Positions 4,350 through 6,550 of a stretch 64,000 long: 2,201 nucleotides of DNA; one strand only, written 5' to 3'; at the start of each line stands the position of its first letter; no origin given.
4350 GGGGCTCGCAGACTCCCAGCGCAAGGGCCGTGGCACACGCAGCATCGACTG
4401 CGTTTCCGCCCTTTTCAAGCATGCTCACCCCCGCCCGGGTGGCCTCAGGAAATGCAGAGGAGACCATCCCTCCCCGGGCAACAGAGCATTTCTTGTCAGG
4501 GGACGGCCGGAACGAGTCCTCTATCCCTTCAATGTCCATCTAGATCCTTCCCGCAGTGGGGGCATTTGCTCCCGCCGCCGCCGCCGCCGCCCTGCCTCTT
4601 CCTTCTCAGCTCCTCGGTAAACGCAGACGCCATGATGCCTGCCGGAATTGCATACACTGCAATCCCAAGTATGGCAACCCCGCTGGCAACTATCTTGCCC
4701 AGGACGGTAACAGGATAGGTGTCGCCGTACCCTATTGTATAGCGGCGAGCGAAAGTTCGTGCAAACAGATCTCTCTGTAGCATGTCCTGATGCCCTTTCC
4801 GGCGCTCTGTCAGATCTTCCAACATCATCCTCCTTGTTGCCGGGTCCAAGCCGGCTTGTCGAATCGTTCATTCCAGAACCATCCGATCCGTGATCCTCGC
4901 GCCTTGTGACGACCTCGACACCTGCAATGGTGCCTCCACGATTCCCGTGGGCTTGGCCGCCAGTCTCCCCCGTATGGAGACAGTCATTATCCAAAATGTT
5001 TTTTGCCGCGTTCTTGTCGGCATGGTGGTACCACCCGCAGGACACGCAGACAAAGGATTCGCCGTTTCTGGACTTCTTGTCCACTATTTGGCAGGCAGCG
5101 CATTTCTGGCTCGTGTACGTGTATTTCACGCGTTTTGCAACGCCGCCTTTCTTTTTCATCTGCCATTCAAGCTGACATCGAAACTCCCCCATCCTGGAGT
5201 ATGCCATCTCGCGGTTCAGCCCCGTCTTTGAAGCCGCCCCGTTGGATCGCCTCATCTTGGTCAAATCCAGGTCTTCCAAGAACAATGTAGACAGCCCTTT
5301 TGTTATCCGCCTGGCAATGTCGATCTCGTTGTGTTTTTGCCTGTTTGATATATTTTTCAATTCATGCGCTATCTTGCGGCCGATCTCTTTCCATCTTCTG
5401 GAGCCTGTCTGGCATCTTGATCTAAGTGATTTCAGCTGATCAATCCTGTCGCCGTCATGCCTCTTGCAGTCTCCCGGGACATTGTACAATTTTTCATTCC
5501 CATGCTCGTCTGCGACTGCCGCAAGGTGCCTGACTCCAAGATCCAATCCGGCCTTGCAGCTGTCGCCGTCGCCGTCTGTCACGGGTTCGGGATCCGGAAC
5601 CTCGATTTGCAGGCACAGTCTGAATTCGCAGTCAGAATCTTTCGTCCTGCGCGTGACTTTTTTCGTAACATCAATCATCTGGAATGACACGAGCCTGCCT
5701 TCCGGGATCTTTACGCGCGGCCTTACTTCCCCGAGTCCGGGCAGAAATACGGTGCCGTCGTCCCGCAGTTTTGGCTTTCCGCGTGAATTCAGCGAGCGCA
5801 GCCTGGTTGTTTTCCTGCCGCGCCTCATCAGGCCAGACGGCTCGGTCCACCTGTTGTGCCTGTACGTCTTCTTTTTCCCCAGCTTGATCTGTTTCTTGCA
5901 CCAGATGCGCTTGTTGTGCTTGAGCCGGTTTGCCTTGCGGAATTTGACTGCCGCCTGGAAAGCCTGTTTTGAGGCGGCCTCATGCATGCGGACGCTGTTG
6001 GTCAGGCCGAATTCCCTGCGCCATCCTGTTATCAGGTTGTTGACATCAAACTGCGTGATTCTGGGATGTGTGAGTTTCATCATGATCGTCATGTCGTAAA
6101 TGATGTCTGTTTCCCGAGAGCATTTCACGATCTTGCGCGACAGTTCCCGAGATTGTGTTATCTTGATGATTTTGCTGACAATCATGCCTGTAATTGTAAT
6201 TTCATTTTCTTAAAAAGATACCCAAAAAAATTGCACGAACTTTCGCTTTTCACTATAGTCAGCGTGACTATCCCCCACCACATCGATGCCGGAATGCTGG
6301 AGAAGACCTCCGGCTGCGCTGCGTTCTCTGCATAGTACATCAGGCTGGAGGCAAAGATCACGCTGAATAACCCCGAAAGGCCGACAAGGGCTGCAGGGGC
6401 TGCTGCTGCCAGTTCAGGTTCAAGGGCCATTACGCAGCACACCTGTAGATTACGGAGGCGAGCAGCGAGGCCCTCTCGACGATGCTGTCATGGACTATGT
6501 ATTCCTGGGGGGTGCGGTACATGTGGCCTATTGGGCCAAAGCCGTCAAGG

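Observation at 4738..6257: TnpB-only element with 25-bp inverted ends and TA at both junctions, inserted in the K+ selectivity filter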

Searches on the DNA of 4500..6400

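Call 59: search_rna_families(source=window, start=4500, end=6400, threshold=evalue, max_evalue=5)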
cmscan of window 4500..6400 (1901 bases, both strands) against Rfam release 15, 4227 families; matches with E-value up to 5: 0.
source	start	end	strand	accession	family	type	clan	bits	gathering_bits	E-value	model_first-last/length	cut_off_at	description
